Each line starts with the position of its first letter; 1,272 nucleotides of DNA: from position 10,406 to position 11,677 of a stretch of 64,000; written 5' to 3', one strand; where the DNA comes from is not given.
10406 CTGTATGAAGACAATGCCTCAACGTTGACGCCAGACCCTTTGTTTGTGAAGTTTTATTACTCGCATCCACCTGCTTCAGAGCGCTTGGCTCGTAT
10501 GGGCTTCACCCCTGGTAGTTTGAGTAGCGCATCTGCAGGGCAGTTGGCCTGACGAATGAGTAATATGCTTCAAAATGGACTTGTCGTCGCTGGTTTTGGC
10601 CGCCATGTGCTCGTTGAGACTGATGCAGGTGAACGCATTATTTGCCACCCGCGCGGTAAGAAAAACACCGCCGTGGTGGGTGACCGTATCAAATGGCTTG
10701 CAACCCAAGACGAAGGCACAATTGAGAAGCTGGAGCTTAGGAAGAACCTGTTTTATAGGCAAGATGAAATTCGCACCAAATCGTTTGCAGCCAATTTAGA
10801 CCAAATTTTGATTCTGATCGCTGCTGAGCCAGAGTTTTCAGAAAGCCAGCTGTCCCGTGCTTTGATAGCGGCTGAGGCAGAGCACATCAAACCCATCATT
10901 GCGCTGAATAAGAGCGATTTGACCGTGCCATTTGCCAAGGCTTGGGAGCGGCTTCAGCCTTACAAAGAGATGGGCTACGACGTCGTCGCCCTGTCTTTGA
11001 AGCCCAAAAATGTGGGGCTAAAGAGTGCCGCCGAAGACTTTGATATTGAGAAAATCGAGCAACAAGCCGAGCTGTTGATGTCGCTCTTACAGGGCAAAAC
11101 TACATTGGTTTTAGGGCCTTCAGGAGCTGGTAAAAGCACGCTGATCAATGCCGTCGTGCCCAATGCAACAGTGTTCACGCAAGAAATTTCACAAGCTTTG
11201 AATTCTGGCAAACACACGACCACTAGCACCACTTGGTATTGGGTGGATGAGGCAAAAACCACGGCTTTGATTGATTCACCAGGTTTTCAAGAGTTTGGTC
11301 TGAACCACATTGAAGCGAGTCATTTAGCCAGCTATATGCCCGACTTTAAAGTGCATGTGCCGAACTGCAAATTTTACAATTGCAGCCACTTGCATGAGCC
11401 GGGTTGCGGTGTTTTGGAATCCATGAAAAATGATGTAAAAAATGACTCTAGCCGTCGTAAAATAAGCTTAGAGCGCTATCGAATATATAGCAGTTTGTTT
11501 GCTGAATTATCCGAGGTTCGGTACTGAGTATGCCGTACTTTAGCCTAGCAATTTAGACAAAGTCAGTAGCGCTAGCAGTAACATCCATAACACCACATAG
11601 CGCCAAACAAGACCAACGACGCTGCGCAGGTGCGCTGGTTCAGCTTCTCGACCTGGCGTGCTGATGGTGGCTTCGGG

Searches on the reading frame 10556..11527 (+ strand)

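Call 11: search_protein_families(library=pfam, proteins=[window:10556-11527:+])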
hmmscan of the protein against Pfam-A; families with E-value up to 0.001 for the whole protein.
window:10556-11527:+ (323 aa): 6 families
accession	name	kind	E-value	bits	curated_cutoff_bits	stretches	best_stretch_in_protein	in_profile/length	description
PF03193.22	RsgA_GTPase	-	4.4e-44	150.8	30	1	62-249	4-173/174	RsgA GTPase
PF00009.33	GTP_EFTU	-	3.1e-07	30.6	26.5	0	78-136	90-142/188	Elongation factor Tu GTP binding domain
PF01926.29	MMR_HSR1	-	1.9e-06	28.4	21.9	1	184-251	3-68/113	50S ribosome-binding GTPase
PF13555.12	AAA_29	-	1.4e-05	25.2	27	1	179-201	22-43/61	P-loop containing region of AAA domain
PF00005.33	ABC_tran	-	2.2e-05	25.5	25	1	175-213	6-47/137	ABC transporter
PF20703.3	nSTAND1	-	0.00044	20.4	27.1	1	170-209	23-60/379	Novel STAND NTPase 1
